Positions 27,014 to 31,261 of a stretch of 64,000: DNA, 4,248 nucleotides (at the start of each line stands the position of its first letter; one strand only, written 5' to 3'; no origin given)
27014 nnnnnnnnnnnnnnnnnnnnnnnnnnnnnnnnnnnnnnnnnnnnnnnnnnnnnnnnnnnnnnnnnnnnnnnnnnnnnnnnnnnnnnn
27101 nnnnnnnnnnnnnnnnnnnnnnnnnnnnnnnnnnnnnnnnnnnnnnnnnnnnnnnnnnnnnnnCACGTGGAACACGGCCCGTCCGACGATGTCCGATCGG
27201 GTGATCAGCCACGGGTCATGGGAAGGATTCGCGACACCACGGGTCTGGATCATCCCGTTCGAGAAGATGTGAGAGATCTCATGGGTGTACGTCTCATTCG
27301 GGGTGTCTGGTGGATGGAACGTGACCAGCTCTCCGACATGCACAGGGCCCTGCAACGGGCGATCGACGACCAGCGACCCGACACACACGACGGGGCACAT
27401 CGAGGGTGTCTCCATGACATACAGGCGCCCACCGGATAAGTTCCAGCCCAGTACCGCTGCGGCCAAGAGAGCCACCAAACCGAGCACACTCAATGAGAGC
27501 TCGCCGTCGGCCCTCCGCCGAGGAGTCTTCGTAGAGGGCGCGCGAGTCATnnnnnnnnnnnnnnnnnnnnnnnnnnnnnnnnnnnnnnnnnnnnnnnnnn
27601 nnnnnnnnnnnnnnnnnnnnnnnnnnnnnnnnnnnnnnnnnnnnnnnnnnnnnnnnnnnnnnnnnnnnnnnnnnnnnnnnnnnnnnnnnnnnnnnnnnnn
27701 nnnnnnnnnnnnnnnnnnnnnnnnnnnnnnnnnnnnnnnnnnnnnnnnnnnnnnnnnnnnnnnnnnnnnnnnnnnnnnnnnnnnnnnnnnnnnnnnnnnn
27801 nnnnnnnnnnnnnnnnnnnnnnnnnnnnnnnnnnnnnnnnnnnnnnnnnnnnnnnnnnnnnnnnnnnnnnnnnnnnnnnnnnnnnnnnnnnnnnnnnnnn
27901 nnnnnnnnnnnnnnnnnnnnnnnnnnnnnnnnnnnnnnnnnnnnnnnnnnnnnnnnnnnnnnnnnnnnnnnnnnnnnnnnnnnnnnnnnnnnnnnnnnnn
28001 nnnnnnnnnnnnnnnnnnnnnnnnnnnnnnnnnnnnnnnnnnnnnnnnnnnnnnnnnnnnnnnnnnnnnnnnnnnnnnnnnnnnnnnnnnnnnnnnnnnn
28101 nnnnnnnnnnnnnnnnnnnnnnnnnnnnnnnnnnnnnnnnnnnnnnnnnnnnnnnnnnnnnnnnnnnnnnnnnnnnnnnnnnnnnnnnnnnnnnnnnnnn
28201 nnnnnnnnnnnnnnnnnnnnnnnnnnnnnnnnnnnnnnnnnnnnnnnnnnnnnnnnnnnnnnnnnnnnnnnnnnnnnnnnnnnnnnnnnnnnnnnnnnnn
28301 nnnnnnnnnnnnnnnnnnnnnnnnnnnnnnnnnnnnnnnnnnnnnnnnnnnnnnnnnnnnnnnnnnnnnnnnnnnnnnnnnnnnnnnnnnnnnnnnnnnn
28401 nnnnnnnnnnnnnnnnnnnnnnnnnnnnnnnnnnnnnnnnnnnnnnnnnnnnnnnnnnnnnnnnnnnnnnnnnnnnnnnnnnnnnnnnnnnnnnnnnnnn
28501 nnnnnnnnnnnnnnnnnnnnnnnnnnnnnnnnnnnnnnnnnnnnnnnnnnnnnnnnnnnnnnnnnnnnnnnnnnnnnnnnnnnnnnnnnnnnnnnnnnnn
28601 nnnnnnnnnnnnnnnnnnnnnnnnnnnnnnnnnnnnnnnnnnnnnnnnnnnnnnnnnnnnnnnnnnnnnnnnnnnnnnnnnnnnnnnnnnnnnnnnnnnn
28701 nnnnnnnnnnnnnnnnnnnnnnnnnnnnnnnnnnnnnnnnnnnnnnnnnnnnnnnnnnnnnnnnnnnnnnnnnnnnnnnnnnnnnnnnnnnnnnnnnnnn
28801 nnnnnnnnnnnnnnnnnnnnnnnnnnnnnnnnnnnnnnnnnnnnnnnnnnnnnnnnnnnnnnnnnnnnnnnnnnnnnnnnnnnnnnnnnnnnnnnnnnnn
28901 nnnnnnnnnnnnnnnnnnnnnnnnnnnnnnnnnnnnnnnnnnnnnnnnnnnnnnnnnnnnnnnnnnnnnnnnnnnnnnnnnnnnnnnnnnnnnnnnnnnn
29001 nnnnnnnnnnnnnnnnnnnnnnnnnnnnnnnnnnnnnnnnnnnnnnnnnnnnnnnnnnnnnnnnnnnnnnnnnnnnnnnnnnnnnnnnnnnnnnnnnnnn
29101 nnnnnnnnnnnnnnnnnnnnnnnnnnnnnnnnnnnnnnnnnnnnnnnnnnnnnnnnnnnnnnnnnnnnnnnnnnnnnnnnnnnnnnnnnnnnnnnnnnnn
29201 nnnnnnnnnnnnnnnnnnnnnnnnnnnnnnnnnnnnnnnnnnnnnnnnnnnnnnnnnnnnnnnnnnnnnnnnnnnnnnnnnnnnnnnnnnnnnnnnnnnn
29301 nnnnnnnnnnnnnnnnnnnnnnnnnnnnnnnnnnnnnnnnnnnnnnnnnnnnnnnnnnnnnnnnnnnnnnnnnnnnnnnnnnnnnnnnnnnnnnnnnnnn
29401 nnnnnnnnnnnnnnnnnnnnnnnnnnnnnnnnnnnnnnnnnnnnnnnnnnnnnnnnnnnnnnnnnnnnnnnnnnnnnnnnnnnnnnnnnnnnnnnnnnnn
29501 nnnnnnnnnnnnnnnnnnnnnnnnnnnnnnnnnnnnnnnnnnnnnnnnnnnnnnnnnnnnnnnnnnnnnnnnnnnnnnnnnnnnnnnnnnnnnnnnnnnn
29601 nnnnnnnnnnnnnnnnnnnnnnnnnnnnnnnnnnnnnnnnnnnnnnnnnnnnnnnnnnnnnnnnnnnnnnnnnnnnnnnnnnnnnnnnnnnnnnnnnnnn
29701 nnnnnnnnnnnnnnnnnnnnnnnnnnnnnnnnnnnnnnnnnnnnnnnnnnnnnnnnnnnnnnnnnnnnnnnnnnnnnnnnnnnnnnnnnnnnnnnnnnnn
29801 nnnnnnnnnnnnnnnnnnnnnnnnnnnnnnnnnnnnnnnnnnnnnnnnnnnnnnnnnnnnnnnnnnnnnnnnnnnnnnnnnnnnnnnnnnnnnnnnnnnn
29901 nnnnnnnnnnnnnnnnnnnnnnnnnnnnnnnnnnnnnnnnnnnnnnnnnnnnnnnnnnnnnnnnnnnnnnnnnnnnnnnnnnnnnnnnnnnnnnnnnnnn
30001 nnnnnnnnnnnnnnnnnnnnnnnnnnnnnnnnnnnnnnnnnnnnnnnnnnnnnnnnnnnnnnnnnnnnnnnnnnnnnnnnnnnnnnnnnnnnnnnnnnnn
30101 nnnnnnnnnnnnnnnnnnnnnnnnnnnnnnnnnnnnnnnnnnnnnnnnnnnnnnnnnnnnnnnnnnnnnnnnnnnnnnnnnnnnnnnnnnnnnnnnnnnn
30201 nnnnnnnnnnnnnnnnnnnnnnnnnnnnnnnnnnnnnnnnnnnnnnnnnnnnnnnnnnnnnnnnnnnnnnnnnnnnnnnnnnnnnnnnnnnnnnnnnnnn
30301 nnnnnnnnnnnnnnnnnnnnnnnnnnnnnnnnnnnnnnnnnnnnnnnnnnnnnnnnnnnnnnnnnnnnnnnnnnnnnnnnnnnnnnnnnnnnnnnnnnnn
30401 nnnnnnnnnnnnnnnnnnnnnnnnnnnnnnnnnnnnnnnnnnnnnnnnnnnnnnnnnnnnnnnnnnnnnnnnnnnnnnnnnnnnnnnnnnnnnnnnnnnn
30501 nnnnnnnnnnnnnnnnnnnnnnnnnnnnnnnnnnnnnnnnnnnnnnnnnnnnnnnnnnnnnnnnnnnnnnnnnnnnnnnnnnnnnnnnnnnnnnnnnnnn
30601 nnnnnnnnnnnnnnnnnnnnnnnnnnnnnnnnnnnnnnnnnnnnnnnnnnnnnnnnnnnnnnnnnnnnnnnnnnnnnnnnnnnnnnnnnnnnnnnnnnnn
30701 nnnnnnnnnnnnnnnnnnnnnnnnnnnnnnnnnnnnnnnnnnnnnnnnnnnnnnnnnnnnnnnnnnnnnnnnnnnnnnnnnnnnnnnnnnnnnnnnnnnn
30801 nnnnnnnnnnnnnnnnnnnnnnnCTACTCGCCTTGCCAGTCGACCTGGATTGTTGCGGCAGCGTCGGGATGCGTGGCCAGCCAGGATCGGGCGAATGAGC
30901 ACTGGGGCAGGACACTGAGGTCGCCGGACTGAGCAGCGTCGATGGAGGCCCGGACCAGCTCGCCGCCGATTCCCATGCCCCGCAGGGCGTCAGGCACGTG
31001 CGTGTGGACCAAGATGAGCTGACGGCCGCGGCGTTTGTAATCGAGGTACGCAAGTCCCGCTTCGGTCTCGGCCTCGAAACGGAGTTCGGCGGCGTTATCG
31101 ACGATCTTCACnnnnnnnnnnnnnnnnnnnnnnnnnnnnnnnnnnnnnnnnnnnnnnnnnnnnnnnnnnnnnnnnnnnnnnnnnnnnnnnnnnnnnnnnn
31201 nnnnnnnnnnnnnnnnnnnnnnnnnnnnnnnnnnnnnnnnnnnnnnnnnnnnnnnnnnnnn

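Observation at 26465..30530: Dedicated SipW-type signal peptidase operon with two TasA/camelysin-like cargo proteins: candidate actinobacterial fibre/adhesin system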

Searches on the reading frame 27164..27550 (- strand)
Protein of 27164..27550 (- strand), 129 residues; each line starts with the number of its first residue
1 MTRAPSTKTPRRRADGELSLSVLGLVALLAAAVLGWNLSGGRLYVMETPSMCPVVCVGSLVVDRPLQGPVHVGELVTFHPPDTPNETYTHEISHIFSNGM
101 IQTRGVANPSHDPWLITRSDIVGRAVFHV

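Call 75: search_protein_families(library=pfam, proteins=[window:27164-27550:-], max_evalue=10)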
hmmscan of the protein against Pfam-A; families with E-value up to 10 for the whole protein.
window:27164-27550:- (129 aa): 3 families
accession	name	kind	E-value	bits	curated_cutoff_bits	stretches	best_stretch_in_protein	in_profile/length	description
PF10502.14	Peptidase_S26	-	0.055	13.9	22.9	1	26-88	10-73/168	Signal peptidase, peptidase S26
PF06305.16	LapA_dom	-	0.51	10.7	28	1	16-41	15-40/64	Lipopolysaccharide assembly protein A domain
PF18204.6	PGF-CTERM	-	1.6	9.3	18.8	1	22-34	7-19/23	PGF-CTERM motif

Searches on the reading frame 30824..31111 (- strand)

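Call 79: search_protein_families(library=pfam, proteins=[window:30824-31111:-], max_evalue=0.001)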
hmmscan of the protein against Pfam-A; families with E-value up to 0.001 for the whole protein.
window:30824-31111:- (95 aa): 1 family
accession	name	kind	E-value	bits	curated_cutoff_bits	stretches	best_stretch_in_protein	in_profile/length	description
PF14542.12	Acetyltransf_CG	-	2.5e-21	76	30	1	11-84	1-77/80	GCN5-related N-acetyl-transferase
